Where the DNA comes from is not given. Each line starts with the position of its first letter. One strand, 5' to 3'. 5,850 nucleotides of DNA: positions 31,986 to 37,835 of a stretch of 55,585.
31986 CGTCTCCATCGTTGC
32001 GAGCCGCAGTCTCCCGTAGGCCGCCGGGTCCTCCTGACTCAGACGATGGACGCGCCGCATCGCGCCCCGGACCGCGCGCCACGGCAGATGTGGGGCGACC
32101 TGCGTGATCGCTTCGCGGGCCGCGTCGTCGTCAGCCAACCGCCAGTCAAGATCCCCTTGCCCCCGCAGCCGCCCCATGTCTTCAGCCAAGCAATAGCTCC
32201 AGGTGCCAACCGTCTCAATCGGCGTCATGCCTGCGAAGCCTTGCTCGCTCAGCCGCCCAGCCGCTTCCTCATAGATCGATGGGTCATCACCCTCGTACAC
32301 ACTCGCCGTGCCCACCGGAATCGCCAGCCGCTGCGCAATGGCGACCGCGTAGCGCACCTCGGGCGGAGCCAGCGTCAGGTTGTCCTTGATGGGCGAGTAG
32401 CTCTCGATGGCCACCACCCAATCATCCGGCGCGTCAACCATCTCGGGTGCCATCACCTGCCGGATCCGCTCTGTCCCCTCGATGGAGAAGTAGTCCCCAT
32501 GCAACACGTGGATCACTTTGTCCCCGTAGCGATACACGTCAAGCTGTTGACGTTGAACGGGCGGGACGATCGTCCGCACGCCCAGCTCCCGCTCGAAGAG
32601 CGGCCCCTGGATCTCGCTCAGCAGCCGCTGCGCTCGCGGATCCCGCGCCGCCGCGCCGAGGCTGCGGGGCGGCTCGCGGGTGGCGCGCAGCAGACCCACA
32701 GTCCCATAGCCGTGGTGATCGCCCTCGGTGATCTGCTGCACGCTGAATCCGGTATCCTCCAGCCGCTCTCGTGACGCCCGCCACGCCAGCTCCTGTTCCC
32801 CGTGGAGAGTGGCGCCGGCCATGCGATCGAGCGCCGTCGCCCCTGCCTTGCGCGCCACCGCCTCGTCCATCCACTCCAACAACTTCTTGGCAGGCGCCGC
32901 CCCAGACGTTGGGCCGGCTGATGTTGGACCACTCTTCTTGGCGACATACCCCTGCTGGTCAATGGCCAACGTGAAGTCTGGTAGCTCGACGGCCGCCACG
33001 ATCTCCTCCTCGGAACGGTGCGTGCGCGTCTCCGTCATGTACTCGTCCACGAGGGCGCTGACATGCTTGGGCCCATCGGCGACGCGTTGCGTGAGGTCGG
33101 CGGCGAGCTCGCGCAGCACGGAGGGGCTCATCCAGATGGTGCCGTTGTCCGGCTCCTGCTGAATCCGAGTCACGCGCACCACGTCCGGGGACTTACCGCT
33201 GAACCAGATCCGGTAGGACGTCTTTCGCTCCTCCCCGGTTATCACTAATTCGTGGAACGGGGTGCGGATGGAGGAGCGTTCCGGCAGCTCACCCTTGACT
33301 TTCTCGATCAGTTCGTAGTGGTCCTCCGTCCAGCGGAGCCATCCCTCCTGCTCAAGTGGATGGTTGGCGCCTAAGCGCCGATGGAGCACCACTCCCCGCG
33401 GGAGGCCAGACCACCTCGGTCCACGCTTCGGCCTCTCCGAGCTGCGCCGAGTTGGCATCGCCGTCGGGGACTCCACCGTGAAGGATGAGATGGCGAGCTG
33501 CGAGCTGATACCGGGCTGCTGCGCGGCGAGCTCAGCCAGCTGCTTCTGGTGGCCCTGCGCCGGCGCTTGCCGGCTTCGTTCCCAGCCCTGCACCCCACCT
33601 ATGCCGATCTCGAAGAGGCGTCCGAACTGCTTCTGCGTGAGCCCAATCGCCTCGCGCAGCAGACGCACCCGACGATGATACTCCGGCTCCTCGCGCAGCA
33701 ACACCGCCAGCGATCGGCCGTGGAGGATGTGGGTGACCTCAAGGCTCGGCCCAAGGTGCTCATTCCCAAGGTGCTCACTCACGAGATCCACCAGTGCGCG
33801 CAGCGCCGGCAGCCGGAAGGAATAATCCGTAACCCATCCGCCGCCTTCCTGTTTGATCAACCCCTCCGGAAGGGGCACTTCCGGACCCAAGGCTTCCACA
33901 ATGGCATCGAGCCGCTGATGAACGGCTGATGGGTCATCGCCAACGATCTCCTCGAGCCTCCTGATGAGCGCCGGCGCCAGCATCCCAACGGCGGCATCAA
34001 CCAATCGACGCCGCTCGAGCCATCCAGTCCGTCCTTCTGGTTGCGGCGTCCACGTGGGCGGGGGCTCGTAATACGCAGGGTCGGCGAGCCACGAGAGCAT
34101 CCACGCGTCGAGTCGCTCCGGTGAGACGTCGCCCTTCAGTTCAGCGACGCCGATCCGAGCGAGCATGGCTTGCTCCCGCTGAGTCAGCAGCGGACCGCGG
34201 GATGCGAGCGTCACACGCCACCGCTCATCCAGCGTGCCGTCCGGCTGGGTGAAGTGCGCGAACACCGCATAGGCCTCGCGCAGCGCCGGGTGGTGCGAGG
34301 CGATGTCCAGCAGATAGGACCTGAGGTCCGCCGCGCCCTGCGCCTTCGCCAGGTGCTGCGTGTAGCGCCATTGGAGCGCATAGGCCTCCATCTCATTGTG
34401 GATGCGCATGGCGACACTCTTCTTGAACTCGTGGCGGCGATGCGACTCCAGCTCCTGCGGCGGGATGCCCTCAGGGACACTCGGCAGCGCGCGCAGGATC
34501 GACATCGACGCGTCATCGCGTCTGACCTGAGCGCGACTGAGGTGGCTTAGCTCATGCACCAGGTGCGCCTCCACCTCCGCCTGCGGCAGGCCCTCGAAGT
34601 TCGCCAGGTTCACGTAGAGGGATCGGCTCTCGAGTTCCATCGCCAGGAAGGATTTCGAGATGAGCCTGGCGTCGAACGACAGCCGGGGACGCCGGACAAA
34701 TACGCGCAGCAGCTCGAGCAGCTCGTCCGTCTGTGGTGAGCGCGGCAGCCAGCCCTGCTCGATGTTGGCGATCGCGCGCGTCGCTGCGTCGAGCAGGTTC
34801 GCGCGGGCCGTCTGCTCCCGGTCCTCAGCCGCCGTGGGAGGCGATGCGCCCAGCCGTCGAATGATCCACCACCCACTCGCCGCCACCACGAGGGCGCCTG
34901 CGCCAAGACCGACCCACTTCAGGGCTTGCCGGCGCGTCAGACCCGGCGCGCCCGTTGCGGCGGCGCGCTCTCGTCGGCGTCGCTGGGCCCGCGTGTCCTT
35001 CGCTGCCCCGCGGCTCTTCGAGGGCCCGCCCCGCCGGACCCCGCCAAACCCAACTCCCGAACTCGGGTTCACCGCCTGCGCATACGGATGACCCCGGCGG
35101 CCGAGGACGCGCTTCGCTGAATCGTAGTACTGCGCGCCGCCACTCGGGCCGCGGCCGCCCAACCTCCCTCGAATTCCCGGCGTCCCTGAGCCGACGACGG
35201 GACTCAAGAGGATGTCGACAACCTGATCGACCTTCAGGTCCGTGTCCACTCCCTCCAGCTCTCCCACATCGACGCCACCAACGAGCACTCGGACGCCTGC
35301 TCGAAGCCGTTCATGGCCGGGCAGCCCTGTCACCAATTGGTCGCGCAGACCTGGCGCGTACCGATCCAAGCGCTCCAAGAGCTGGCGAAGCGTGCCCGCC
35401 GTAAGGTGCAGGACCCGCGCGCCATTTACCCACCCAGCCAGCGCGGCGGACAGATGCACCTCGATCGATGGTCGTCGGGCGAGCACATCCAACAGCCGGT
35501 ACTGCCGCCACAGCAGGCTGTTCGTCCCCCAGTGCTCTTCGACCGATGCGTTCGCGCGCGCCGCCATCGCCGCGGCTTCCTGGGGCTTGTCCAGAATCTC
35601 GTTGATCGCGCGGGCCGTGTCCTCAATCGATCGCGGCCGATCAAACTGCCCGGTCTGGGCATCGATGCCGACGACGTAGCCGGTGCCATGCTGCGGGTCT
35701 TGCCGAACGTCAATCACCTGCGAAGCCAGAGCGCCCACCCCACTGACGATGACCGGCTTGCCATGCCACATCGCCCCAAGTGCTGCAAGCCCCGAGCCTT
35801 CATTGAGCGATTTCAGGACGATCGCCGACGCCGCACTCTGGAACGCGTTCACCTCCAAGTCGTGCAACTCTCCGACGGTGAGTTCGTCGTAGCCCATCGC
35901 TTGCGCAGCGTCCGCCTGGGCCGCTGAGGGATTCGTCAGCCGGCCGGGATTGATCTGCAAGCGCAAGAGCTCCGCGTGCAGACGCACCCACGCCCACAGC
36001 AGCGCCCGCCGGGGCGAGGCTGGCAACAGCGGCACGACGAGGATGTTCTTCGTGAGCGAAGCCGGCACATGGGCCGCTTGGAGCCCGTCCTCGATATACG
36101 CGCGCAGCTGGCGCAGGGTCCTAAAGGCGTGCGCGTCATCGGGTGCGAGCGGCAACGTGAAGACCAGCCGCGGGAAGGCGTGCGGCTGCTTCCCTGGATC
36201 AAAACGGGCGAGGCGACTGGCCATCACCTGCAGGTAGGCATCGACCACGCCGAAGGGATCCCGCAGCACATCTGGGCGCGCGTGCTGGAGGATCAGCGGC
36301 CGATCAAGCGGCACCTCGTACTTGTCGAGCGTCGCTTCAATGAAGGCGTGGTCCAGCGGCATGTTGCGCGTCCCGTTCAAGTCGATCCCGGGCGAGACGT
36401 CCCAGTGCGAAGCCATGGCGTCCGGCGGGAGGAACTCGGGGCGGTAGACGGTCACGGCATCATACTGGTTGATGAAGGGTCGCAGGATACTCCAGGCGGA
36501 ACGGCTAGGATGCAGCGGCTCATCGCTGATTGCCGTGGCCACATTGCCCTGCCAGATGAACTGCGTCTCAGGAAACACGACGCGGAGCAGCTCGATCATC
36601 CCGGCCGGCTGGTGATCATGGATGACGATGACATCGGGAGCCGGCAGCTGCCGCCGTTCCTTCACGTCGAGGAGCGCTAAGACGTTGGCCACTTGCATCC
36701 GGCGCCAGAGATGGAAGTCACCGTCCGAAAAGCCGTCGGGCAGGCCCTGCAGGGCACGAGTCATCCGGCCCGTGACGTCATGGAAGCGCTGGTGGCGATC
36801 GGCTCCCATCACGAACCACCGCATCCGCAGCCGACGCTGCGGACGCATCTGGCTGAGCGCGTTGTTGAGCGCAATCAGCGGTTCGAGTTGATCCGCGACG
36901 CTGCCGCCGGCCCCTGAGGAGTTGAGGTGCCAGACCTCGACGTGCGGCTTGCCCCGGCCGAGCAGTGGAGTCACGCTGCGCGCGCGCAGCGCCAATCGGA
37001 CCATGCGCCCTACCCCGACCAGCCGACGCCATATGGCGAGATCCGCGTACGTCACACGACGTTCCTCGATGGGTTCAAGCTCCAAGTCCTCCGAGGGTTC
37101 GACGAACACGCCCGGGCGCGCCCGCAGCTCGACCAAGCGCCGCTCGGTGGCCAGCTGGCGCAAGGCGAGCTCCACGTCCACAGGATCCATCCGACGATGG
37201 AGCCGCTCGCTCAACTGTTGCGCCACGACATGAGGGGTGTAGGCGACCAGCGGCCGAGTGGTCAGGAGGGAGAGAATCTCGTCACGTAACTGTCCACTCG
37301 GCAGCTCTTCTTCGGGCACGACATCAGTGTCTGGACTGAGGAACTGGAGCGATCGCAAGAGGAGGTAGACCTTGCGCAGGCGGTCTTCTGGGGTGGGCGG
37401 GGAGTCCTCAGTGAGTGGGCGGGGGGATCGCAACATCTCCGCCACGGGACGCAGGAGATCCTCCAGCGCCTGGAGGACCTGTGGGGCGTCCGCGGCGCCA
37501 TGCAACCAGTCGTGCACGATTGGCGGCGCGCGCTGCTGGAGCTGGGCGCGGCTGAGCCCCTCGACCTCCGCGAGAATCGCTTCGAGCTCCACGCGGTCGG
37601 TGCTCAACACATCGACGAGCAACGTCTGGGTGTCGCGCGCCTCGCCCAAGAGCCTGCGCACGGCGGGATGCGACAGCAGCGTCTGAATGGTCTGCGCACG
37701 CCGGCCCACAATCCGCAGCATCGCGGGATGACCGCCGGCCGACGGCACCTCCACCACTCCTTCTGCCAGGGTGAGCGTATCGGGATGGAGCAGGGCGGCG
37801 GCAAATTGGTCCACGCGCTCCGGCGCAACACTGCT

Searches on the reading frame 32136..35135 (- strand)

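Call 8: search_protein_families(library=pfam, proteins=[window:32136-35135:-], max_evalue=0.01)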
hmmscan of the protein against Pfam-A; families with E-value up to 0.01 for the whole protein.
window:32136-35135:- (1000 aa): 1 family
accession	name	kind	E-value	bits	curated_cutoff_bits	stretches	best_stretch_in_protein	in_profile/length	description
PF01381.28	HTH_3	-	0.0003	21.2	23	0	491-534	2-45/55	Helix-turn-helix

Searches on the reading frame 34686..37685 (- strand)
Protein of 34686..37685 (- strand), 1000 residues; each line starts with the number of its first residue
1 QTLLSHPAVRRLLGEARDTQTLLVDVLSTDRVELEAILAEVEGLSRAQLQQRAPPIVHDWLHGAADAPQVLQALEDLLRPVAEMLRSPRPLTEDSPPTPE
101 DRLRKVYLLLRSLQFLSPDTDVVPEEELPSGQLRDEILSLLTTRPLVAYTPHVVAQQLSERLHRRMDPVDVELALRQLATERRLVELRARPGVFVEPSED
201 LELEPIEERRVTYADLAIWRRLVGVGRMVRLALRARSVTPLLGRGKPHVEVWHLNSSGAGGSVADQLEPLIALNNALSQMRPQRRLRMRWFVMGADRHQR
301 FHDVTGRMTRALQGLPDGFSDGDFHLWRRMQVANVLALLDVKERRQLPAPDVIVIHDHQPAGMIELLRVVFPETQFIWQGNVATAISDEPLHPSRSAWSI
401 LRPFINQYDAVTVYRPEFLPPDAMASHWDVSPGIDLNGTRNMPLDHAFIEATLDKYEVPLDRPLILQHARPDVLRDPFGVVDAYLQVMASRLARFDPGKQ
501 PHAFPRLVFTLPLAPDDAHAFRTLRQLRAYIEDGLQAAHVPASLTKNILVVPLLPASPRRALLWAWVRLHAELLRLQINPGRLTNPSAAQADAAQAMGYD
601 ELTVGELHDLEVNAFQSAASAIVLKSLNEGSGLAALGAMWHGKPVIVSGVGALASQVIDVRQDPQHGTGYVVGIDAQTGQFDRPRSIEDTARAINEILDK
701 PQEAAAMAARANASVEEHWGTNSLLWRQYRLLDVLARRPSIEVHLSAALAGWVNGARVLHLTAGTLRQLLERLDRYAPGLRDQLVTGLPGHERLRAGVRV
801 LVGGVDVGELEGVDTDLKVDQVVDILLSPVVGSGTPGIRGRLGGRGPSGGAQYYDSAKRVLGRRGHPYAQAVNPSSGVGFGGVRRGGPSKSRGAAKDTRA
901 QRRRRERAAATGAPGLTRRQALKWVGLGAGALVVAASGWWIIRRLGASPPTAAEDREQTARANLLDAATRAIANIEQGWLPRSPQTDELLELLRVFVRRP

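Call 8: search_protein_families(library=pfam, proteins=[window:34686-37685:-], max_evalue=0.01)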
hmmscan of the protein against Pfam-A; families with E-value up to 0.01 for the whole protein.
window:34686-37685:- (1000 aa): 4 families
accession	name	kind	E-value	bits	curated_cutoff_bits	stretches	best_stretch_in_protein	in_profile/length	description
PF21269.3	TreT_GT1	-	8.7e-18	64.8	27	1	253-419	1-143/144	Trehalose synthase, N-terminal domain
PF00534.26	Glycos_transf_1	-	2.3e-07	30.9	26.4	1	606-711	80-169/172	Glycosyl transferases group 1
PF20706.3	GT4-conflict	-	8.4e-07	28.7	26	1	617-718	280-375/385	Family 4 Glycosyltransferase in conflict systems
PF13692.12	Glyco_trans_1_4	-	1.9e-05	25.4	27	1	604-660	64-118/142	Glycosyl transferases group 1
